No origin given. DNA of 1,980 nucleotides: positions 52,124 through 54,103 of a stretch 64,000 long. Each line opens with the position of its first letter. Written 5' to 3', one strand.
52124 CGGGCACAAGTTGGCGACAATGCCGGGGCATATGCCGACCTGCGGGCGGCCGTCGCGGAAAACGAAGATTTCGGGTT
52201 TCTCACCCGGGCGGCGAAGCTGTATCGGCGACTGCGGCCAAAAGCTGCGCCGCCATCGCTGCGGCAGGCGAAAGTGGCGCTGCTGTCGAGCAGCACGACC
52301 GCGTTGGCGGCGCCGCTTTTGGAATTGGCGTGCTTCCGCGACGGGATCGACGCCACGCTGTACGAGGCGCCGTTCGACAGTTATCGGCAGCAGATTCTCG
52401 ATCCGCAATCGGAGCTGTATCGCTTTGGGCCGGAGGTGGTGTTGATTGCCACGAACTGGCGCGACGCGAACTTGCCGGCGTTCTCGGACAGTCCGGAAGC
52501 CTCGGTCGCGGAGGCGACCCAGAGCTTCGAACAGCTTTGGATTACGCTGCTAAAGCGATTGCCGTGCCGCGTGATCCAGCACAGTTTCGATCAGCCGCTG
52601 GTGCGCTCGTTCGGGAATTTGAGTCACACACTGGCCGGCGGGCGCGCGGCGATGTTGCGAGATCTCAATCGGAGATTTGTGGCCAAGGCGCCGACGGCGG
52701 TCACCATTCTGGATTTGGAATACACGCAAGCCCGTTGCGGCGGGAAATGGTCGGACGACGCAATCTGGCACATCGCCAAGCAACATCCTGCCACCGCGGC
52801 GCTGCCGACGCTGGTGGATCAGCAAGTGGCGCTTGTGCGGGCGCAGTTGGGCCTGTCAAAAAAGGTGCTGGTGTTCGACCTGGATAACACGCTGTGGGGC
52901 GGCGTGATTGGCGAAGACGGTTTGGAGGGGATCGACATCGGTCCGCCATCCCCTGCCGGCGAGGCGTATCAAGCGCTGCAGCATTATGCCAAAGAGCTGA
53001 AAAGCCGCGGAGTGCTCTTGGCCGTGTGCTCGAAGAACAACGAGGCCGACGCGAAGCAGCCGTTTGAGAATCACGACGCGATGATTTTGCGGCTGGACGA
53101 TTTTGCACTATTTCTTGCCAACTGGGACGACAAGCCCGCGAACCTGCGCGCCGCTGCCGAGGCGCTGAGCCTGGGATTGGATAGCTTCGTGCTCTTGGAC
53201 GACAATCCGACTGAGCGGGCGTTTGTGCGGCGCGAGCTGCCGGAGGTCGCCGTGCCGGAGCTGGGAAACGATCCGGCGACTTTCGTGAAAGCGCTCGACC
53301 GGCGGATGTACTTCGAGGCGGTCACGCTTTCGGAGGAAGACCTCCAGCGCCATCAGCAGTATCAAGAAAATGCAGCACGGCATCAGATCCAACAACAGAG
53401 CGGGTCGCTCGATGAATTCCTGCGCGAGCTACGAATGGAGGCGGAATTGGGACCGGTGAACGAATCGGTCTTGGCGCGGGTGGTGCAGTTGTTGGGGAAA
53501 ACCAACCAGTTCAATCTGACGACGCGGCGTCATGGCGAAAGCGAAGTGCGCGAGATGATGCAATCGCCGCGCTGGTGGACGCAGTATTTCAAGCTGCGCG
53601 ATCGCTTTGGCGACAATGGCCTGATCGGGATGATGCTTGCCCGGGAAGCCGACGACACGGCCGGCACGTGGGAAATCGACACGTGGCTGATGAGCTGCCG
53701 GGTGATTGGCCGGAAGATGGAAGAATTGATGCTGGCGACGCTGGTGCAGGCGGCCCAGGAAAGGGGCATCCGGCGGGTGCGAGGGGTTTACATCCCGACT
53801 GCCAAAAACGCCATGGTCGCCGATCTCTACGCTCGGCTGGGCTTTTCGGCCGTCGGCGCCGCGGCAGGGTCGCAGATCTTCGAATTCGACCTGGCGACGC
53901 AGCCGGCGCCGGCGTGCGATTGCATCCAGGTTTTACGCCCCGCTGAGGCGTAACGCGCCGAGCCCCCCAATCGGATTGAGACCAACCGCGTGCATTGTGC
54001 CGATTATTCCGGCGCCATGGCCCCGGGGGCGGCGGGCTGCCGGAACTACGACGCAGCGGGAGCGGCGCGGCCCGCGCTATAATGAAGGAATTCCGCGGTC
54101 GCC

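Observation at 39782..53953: ACP-centred sugar-acylation module inside the EPS operon: DUF362, CapK-like ligase, DegT, NeuD::VOC, ACP, FkbH-like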

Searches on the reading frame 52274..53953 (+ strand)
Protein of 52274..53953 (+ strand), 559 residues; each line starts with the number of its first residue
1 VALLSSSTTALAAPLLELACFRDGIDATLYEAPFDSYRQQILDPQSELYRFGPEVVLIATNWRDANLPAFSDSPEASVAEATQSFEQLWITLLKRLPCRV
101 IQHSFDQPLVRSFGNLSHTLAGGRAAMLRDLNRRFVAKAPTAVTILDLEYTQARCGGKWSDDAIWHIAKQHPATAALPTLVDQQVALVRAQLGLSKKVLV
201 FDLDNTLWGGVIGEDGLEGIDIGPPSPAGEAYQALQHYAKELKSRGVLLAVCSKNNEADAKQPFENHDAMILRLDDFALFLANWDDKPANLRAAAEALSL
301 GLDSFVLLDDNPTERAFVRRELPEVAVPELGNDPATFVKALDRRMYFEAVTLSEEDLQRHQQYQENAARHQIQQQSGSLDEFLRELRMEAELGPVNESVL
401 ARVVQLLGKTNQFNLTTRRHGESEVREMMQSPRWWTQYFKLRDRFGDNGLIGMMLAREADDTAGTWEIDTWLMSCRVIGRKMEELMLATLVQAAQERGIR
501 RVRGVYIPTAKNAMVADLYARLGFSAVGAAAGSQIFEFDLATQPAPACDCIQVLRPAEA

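Call 5: search_protein_families(library=pfam, proteins=[window:52274-53953:+], max_evalue=0.01)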
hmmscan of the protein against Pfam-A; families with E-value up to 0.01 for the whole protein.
window:52274-53953:+ (559 aa): 3 families
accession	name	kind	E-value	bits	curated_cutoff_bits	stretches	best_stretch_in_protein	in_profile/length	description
PF21211.3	FkbH_N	-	2.2e-07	31.4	27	1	2-179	3-182/192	FkbH, N-terminal domain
PF13302.13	Acetyltransf_3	-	0.0015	19.7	25.4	0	423-524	35-137/138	Acetyltransferase (GNAT) domain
PF00583.31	Acetyltransf_1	-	0.0034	18.1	20.7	0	420-524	12-116/116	Acetyltransferase (GNAT) family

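Call 7: search_protein_families(library=ncbifam, proteins=[window:52274-53953:+], max_evalue=0.001)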
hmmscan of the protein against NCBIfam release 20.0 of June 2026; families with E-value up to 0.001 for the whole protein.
window:52274-53953:+ (559 aa): 2 families
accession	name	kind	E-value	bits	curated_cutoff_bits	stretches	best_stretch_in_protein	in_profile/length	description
TIGR01686.1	FkbH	subfamily_domain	2e-90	303.2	146.65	1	195-525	2-320/323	FkbH domain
TIGR01681.1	HAD-SF-IIIC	subfamily_domain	3.7e-15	56.9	35.75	1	197-319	1-129/132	HAD-IIIC family phosphatase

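Call 11: find_homologous_proteins(query=window:52274-53953:+, max_evalue=1e-20)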
Query window:52274-53953:+ (559 aa): 8000 proteins with E <= 1e-20 among 8000 candidates; the best 120 are listed.
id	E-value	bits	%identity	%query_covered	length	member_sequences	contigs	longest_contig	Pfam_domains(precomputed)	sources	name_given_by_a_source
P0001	0.0e+0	1262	100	100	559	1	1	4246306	PF21211.4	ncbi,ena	-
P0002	0.0e+0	1070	82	100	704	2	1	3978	PF21211.4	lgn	-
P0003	0.0e+0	1044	81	100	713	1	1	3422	PF21211.4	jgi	jgi:FkbH-like protein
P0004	2.1e-237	807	64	99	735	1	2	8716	PF21211.4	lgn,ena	-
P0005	5.5e-235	799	71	87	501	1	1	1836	-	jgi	jgi:FkbH-like protein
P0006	8.3e-230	782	64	99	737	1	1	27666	PF21211.4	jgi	jgi:FkbH-like protein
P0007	7.1e-229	779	62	99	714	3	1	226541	PF21211.4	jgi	jgi:FkbH-like protein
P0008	2.9e-228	777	62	99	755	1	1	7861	PF21211.4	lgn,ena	-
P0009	1.8e-227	774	62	99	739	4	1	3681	PF21211.4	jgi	jgi:FkbH-like protein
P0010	2.0e-225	768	62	99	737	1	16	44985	PF21211.4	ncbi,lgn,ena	-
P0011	3.7e-225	767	61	100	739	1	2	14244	PF21211.4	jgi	jgi:FkbH-like protein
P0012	1.7e-224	764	61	99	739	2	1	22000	PF21211.4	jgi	jgi:FkbH-like protein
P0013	4.5e-224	763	62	99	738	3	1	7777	PF21211.4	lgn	-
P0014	6.8e-224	762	62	99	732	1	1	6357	PF21211.4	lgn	-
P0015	4.9e-221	753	60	99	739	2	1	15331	PF21211.4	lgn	-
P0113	9.4e-182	623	56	94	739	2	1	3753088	PF21211.4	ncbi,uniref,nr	ncbi:HAD-IIIC family phosphatase [Ruficoccus sp. ZRK36]|uniref:HAD-IIIC family phosphatase n=1 Tax=R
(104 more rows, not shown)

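Call 12: find_encoding_contigs(protein=P0001, flank=10000, max_places=2)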
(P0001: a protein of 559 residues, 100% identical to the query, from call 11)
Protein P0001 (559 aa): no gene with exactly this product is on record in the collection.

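Call 13: find_encoding_contigs(protein=P0007, flank=10000, max_places=2)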
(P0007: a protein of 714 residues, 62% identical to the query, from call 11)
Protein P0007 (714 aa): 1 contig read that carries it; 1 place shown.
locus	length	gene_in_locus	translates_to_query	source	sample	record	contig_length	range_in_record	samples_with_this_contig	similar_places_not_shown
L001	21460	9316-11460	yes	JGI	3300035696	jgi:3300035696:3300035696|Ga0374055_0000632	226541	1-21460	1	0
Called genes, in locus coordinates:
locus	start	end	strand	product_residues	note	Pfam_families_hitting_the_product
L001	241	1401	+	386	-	PF13439:Glyco_transf_4, PF13579:Glyco_trans_4_4, PF20706:GT4-conflict, PF00534:Glycos_transf_1, PF13692:Glyco_trans_1_4, PF13524:Glyco_trans_1_2 (weak)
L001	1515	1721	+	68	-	-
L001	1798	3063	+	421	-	PF13579:Glyco_trans_4_4 (weak), PF00534:Glycos_transf_1 (weak), PF13692:Glyco_trans_1_4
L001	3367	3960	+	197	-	-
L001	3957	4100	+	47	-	-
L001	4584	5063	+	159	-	PF02397:Bac_transf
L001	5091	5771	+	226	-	PF17836:PglD_N, PF00132:Hexapep (weak), PF25084:LbH_EIF2B (faint), PF25087:GMPPB_C (faint)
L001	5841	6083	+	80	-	PF00550:PP-binding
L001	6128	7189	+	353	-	PF08545:ACP_syn_III, PF08541:ACP_syn_III_C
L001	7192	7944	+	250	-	PF00106:adh_short, PF08659:KR, PF23441:SDR (faint), PF01370:Epimerase (weak), PF03435:Sacchrp_dh_NADP (weak), PF13561:adh_short_C2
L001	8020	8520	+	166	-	PF00903:Glyoxalase (weak), PF13468:Glyoxalase_3, PF13669:Glyoxalase_4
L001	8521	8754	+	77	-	-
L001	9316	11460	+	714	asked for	PF21211:FkbH_N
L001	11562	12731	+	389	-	PF01041:DegT_DnrJ_EryC1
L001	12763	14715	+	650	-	PF13727:CoA_binding_3, PF01073:3Beta_HSD (weak), PF01370:Epimerase, PF02719:Polysacc_synt_2, PF04321:RmlD_sub_bind, PF08659:KR (weak), PF16363:GDP_Man_Dehyd, PF13460:NAD_binding_10 (weak), +1 more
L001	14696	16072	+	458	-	-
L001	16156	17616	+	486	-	-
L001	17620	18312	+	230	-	-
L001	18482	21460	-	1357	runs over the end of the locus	PF16640:Big_3_5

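Call 14: find_encoding_contigs(protein=P0113, flank=10000, max_places=2)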
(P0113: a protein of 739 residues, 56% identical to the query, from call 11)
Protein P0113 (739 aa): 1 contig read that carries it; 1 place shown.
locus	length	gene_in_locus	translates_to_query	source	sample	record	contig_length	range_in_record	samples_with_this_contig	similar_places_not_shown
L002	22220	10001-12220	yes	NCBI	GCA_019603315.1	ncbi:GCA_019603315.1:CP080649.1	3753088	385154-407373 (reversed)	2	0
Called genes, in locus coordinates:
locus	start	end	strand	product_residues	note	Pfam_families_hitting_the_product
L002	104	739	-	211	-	PF12766:Pyridox_oxase_2, PF01243:PNPOx_N, PF10590:PNP_phzG_C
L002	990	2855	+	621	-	PF12708:Pect-lyase_RHGA_epim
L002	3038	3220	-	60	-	-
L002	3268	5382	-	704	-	PF01926:MMR_HSR1, PF02421:FeoB_N, PF07670:Gate, PF07664:FeoB_C, PF07670:Gate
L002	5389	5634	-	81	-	PF04023:FeoA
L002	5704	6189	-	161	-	PF06172:Cupin_5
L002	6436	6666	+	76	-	PF00550:PP-binding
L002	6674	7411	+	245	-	PF00106:adh_short, PF08659:KR, PF23441:SDR (faint), PF13561:adh_short_C2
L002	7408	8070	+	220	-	PF17836:PglD_N, PF00132:Hexapep (faint)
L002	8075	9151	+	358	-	PF08545:ACP_syn_III, PF08541:ACP_syn_III_C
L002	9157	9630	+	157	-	PF00903:Glyoxalase, PF13468:Glyoxalase_3, PF13669:Glyoxalase_4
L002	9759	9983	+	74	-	PF00550:PP-binding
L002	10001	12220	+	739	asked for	PF21211:FkbH_N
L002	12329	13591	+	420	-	PF00278:Orn_DAP_Arg_deC, PF02784:Orn_Arg_deC_N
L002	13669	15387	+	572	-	PF13229:Beta_helix (faint)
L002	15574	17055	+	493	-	PF01053:Cys_Met_Meta_PP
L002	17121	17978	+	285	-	PF00583:Acetyltransf_1 (weak), PF13508:Acetyltransf_7 (faint), PF18014:Acetyltransf_18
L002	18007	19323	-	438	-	PF11700:ATG22, PF12832:MFS_1_like (weak), PF11700:ATG22, PF13347:MFS_2 (weak), PF07690:MFS_1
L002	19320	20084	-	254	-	PF07885:Ion_trans_2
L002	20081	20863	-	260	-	PF01887:SAM_HAT_N, PF20257:SAM_HAT_C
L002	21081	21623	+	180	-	-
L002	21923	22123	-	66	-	-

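Call 22: find_related_loci(query=A1, collection=genome_contigs, flank=10000)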
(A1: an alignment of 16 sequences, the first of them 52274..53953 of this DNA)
Query A1 (559 aa) in genome_contigs; peptide patterns used: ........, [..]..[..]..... (x = any residue, [..] = any of these).
600 stretches matched a pattern (row limit reached: there are more); 594 encode a relative of the query (tblastn E <= 1e-3); the best 80 are kept; 80 distinct loci.
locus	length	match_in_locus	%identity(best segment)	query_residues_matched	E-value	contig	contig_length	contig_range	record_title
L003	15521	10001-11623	54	1-543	0e+0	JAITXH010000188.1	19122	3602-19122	MAG: Puniceicoccales bacterium isolate Zx50_bin46 k119_2352869, whole genome shotgun sequence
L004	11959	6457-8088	50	1-545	1e-179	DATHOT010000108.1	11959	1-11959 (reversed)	MAG TPA_asm: Bryobacteraceae bacterium isolate SMAG_U12691 k141_2647365, whole genome shotgun sequence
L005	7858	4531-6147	53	1-540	5e-178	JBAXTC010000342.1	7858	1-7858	MAG: Verrucomicrobiota bacterium isolate ELA625 MAG625_342, whole genome shotgun sequence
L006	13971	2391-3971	53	1-528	5e-177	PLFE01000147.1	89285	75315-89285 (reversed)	MAG: Bryobacterales bacterium isolate bog_233 73.20110800_S3S.12_contig_4194, whole genome shotgun sequence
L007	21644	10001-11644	50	1-556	6e-177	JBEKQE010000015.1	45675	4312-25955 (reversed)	MAG: Syntrophobacteraceae bacterium isolate SPRUCE 480 SPRUCE_480_15, whole genome shotgun sequence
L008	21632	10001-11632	48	1-552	2e-176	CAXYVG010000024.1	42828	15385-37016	MAG: uncultured bacterium isolate ERR13598973_concoct_86 genome assembly, contig: ERZ24875783.111, whole genome shotgun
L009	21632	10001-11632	50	1-544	4e-169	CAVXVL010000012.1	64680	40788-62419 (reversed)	MAG: Terriglobia bacterium isolate MFD04780.bin.2.4 genome assembly, contig: contig_124371, whole genome shotgun sequenc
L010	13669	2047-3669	47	1-543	6e-155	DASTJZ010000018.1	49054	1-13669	MAG TPA_asm: Candidatus Dormiibacterota bacterium isolate SMAG_U1827 k141_806926, whole genome shotgun sequence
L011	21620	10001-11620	47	1-542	9e-155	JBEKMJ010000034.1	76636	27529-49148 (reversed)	MAG: Bryobacteraceae bacterium isolate SPRUCE 391 SPRUCE_391_34, whole genome shotgun sequence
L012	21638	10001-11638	47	1-547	2e-153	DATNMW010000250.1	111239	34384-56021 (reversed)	MAG TPA_asm: Bryobacteraceae bacterium isolate SMAG_U11489 k141_389700, whole genome shotgun sequence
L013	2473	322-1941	45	1-548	2e-161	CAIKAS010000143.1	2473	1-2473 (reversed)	MAG: uncultured Acidobacteriia bacterium isolate AM-2014_bin-4081 genome assembly, contig: bin-4081:143/364, whole genom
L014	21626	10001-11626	45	1-541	4e-151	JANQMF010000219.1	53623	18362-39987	MAG: Pseudomonadales bacterium isolate PL25a_bin.88 k99_3738942, whole genome shotgun sequence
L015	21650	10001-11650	42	1-552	3e-148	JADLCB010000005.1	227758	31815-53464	MAG: Phycisphaerales bacterium isolate SJ207 c_000000123500, whole genome shotgun sequence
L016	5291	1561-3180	45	1-543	1e-148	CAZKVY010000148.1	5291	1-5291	MAG TPA_asm: uncultured Nitrospira sp. isolate SRP302895_co1_303 genome assembly, contig: NODE_33570_length_5291_cov_35.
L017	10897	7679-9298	45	1-543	7e-146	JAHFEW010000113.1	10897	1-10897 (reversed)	MAG: Nitrospira sp. isolate nzgw278 NODE_2681_length_10898_cov_11.638768, whole genome shotgun sequence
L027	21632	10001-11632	42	1-540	1e-132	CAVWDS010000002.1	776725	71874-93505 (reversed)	MAG: uncultured Acidobacteriota bacterium isolate MFD01299.bin.2.212 genome assembly, contig: contig_15960, whole genome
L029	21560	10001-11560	46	1-525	3e-132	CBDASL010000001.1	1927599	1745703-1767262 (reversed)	MAG: Acidobacteriaceae bacterium isolate 609defab-b60a-46e1-9d94-70e1ae20f8b7 genome assembly, contig: contig_1, whole g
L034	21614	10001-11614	41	1-536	2e-130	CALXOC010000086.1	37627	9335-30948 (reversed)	MAG: uncultured Opitutales bacterium isolate E09__bin38 genome assembly, contig: E09__k127_7220377, whole genome shotgun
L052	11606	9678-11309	40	1-542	1e-126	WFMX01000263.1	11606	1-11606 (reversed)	MAG: Epsilonproteobacteria bacterium isolate S010_26 k151_334544, whole genome shotgun sequence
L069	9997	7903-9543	44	1-547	9e-129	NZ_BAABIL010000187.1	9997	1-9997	Kineococcus glutinatus strain JCM 18126 sequence187, whole genome shotgun sequence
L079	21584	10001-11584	43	1-525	4e-126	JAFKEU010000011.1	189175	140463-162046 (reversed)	MAG: Alphaproteobacteria bacterium isolate SCN18_30_10_14_R2_B_65_16_B SCN18_30_10_14_R2_B_scaffold_130, whole genome sh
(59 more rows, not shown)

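Call 27: search_solved_structures(query=window:52274-53953:+, max_evalue=0.01, show_alignments=2)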
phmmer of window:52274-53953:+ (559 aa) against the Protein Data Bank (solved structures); distinct sequences matched with E-value up to 0.01: 1.
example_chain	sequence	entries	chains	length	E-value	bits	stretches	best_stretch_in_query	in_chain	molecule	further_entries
3slr_A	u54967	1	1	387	8.4e-58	199.4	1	2-358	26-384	uncharacterized protein BF1531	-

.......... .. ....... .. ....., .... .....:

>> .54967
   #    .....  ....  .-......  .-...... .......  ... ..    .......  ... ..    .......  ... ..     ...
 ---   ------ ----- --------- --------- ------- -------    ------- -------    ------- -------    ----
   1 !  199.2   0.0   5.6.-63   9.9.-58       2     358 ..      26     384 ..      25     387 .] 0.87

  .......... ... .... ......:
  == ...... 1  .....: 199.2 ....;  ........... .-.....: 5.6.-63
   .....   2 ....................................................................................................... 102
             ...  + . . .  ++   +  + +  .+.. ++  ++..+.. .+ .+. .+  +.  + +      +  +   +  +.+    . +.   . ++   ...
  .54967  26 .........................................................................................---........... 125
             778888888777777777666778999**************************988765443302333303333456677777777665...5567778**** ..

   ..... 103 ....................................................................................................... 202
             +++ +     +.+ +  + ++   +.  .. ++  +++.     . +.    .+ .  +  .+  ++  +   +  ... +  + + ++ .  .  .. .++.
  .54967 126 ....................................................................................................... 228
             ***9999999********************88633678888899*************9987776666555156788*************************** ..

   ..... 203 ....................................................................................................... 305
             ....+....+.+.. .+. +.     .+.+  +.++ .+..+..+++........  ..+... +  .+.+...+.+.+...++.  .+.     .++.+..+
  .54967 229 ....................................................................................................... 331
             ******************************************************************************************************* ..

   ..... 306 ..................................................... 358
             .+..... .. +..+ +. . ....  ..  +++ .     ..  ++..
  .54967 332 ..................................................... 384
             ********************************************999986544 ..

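Call 72: search_protein_families(library=pfam, proteins=[L029:5613-6383:+, L079:11972-13537:+, L069:6902-7654:+, L027:8299-9417:+, L029:13500-14528:+, L001:8020-8520:+, L001:6128-7189:+, L005:3234-3794:+], max_evalue=0.001)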
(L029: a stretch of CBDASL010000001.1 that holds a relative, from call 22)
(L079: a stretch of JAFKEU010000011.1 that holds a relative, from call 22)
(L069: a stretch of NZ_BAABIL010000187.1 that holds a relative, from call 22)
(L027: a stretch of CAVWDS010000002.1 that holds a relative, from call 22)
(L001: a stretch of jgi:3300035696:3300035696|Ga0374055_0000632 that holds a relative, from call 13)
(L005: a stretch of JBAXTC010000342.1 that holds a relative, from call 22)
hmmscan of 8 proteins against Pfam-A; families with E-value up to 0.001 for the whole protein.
L029:5613-6383:+ (257 aa): 3 families
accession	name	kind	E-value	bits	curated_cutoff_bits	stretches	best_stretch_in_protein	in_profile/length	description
PF13561.12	adh_short_C2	-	1.9e-51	175.3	27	1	20-254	1-235/236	Enoyl-(Acyl carrier protein) reductase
PF00106.31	adh_short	-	5e-43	147.3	26.6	1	14-202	1-187/195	short chain dehydrogenase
PF08659.16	KR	-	9.4e-11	42.4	22.6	1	16-191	3-175/180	KR domain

L079:11972-13537:+ (522 aa): 2 families
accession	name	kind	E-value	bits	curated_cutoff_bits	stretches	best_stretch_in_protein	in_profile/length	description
PF03062.24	MBOAT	-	9.3e-21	74.9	27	1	152-306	78-250/337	MBOAT, membrane-bound O-acyltransferase family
PF13813.11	MBOAT_2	-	0.00068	20.3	25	0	270-310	2-43/85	Membrane bound O-acyl transferase family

L069:6902-7654:+ (251 aa): 1 family
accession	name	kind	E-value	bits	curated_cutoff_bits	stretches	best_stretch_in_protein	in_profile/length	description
PF00132.30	Hexapep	-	1.6e-14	53.3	27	2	187-219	3-35/36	Bacterial transferase hexapeptide (six repeats)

L027:8299-9417:+ (373 aa): 1 family
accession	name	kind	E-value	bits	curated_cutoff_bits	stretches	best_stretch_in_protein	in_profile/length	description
PF01522.26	Polysacc_deac_1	-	1e-21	77.6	23.1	2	193-271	47-120/124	Polysaccharide deacetylase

L029:13500-14528:+ (343 aa): 0 families

L001:8020-8520:+ (166 aa): 3 families
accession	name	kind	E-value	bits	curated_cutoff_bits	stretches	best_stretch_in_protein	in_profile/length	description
PF13669.12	Glyoxalase_4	-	1.7e-18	67.4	27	1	21-133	1-108/109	Glyoxalase/Bleomycin resistance protein/Dioxygenase superfamily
PF13468.12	Glyoxalase_3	-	3.5e-08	34.1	25.1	1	20-137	1-118/176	Glyoxalase-like domain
PF00903.31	Glyoxalase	-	4.8e-07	30.6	20.6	1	20-129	2-107/121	Glyoxalase/Bleomycin resistance protein/Dioxygenase superfamily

L001:6128-7189:+ (353 aa): 3 families
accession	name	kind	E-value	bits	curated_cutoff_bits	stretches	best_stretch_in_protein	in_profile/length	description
PF08541.16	ACP_syn_III_C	-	3.6e-28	98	26.6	1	247-336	1-90/90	3-Oxoacyl-[acyl-carrier-protein (ACP)] synthase III C terminal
PF08545.16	ACP_syn_III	-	1.5e-16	60.5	24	1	108-186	1-80/80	3-Oxoacyl-[acyl-carrier-protein (ACP)] synthase III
PF00108.29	Thiolase_N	-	0.00015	21.7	26.4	1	49-152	20-123/260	Thiolase, N-terminal domain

L005:3234-3794:+ (187 aa): 8 families
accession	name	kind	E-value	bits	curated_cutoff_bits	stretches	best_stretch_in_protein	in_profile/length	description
PF08241.18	Methyltransf_11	-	3.4e-12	47.3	21.2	1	97-183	1-91/95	Methyltransferase domain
PF13489.12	Methyltransf_23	-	1.3e-11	45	27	1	83-183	12-112/164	Methyltransferase domain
PF08242.18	Methyltransf_12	-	7e-11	43.2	30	1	97-183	1-96/98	Methyltransferase domain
PF13649.12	Methyltransf_25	-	4.3e-10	40.6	27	1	96-183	1-97/97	Methyltransferase domain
PF13847.12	Methyltransf_31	-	4.2e-08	33.4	27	1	95-184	6-106/145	Methyltransferase domain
PF07021.18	MetW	-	4.3e-08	33.5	21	1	94-172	15-95/193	Methionine biosynthesis protein MetW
PF23451.1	Zn_ribbon_PaaD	-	0.00057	19.9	27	0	2-36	15-47/53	PaaD zinc beta ribbon domain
PF08003.17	Methyltransf_9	-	0.00072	19.1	23.8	0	92-183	115-213/315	Protein of unknown function (DUF1698)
